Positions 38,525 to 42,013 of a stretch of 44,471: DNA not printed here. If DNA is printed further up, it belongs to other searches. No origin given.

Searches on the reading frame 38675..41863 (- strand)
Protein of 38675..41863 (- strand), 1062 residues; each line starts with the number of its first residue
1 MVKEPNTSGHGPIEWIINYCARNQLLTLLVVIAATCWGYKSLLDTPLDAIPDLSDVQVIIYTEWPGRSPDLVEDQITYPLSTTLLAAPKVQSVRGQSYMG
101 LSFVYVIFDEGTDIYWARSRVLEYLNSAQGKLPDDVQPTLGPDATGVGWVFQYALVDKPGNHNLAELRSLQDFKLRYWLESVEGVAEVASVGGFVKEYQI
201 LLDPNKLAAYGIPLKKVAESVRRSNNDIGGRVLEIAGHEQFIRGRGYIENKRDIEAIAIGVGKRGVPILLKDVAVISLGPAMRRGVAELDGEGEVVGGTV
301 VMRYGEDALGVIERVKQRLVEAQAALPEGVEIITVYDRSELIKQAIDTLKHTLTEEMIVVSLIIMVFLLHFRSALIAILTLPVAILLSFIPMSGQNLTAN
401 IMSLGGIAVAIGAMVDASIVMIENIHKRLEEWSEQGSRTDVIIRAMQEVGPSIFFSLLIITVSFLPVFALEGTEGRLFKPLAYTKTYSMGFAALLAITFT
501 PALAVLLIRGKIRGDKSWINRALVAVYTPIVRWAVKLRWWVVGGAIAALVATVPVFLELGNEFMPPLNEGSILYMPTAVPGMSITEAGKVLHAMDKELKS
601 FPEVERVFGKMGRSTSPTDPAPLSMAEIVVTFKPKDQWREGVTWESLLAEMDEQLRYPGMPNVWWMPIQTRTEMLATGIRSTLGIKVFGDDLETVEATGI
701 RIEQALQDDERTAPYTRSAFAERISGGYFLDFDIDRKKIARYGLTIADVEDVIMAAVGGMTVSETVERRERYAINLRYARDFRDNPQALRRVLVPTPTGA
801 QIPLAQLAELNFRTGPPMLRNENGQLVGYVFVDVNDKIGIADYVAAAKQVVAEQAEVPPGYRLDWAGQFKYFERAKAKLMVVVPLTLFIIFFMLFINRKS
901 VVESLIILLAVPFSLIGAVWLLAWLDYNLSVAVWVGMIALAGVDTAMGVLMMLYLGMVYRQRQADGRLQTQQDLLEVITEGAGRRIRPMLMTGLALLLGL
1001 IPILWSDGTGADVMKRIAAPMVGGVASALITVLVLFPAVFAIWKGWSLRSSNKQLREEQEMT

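Call 7: search_protein_families(library=pfam, proteins=[window:38675-41863:-], max_evalue=0.01)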
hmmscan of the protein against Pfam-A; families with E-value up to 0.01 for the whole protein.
window:38675-41863:- (1062 aa): 2 families
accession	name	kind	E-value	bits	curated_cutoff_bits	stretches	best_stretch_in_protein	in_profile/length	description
PF00873.25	ACR_tran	-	5.9e-223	743.1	28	1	17-1042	2-1019/1021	AcrB/AcrD/AcrF family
PF03176.21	MMPL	-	2.2e-10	40.5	20.5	1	354-515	147-310/333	MMPL family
